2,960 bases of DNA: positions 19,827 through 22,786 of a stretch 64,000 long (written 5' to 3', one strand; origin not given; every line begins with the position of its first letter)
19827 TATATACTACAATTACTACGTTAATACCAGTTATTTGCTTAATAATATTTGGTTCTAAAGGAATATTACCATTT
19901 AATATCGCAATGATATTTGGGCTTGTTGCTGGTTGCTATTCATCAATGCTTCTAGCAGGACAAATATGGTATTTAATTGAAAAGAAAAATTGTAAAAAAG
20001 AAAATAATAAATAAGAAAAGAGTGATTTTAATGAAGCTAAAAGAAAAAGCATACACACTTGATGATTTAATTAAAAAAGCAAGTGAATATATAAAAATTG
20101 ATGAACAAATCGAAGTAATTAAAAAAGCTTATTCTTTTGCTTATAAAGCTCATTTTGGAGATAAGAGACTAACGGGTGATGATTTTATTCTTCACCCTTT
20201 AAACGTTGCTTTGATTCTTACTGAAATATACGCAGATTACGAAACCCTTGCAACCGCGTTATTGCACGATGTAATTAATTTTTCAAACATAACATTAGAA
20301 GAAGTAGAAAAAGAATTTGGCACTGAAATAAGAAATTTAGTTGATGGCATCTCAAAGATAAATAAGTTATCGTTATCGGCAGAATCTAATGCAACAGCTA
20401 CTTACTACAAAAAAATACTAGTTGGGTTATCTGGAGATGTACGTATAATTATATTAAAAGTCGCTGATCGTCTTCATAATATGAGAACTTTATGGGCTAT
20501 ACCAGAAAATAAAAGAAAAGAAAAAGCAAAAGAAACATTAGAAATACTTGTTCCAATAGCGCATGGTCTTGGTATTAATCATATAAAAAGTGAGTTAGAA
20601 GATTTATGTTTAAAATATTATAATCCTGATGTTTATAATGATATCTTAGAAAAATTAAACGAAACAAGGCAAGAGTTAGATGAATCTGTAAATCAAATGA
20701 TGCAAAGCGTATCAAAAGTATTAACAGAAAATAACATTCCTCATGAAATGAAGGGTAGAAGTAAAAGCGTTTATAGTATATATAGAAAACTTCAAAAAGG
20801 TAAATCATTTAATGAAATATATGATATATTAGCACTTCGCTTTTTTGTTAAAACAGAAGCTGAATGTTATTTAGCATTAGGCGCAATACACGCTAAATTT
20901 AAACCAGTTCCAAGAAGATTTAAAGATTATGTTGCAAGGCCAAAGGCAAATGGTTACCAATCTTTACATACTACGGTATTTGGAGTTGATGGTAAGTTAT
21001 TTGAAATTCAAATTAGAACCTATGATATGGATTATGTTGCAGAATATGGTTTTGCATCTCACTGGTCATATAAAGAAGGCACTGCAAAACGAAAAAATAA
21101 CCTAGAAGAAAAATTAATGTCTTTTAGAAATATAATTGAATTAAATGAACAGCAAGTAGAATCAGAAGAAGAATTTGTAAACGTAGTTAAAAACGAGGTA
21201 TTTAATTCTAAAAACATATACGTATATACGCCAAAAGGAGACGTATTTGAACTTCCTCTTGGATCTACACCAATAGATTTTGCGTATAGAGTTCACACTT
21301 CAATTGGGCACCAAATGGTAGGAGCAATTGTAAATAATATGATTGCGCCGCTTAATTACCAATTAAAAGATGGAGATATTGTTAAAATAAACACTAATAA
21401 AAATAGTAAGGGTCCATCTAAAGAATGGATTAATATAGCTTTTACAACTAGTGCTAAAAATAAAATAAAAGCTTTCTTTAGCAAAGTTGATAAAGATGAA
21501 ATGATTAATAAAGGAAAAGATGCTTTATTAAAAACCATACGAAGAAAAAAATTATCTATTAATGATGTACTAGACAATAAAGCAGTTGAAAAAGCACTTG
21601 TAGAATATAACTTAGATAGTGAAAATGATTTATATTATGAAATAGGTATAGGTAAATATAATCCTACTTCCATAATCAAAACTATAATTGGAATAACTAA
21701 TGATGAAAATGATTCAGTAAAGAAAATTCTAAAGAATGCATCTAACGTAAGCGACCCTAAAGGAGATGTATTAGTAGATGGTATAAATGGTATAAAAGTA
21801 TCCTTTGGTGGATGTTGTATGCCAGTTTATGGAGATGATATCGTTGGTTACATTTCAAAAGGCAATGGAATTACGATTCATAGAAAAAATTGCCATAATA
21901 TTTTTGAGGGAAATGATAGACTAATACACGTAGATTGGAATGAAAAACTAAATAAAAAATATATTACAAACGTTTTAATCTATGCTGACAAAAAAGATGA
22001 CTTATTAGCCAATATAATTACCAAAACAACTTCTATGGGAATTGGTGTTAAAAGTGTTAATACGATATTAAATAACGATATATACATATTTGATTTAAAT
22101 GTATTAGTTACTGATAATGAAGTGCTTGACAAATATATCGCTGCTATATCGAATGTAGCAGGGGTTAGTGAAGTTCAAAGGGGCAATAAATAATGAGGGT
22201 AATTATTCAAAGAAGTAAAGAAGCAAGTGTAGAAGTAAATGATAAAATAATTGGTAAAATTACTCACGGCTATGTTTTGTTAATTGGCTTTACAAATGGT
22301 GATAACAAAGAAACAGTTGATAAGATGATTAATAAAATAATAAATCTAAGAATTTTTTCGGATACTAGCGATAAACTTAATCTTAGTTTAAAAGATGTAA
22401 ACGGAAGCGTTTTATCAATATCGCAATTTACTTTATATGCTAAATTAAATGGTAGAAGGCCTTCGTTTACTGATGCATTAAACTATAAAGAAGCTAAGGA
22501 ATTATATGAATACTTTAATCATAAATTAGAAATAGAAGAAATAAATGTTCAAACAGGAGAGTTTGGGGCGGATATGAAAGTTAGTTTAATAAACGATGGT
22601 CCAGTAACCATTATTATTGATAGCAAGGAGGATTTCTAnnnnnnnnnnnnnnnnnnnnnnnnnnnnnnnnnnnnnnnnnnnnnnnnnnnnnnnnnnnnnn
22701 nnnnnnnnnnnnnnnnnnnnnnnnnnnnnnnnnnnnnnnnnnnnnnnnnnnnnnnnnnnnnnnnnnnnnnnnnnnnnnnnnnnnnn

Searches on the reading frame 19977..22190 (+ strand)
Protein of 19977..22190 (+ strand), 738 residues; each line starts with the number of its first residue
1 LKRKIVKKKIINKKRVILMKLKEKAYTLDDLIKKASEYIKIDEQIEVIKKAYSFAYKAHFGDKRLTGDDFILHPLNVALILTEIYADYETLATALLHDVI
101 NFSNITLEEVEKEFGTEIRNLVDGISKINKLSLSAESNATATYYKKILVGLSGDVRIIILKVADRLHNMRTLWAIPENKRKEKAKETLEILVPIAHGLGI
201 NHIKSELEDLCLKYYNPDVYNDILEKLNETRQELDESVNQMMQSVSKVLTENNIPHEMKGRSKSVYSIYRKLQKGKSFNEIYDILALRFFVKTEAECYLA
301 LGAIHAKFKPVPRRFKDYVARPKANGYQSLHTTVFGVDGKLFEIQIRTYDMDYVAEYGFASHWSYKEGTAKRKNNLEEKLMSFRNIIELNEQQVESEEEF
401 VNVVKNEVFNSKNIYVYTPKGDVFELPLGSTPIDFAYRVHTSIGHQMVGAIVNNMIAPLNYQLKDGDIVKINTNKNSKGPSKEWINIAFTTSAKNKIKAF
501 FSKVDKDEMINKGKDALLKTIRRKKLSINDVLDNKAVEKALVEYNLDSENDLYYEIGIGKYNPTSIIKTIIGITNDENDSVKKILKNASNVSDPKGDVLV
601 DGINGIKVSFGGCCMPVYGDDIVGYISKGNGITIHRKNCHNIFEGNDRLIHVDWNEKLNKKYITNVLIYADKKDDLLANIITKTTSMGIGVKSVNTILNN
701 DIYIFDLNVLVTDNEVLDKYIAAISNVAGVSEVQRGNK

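Call 44: search_protein_families(library=pfam, proteins=[window:19977-22190:+], max_evalue=0.001)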
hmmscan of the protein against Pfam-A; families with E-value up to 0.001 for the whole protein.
window:19977-22190:+ (738 aa): 6 families
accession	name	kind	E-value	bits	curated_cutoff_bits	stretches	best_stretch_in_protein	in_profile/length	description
PF04607.23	RelA_SpoT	-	4.1e-39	133.8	27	1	260-368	1-111/113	Region found in RelA / SpoT proteins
PF13328.12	HD_4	-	2e-34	119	27.2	1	51-200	1-155/156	HD domain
PF02824.27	TGS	-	2.6e-23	82.3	22.2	1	414-472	1-59/60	TGS domain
PF13291.12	ACT_4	-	4e-07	31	27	1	659-735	2-80/80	ACT domain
PF01966.28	HD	-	6.6e-06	26.8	22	1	73-169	4-116/116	HD domain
PF19296.4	RelA_AH_RIS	-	0.00066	20.2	23.8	0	486-580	2-92/185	RelA/SpoT, AH and RIS domains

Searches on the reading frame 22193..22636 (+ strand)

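Call 44: search_protein_families(library=pfam, proteins=[window:22193-22636:+], max_evalue=0.001)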
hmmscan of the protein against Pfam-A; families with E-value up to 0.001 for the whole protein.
window:22193-22636:+ (148 aa): 1 family
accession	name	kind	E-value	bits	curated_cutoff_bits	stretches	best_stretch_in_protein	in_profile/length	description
PF02580.21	Tyr_Deacylase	-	2.4e-56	190.5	25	1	2-143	1-144/144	D-Tyr-tRNA(Tyr) deacylase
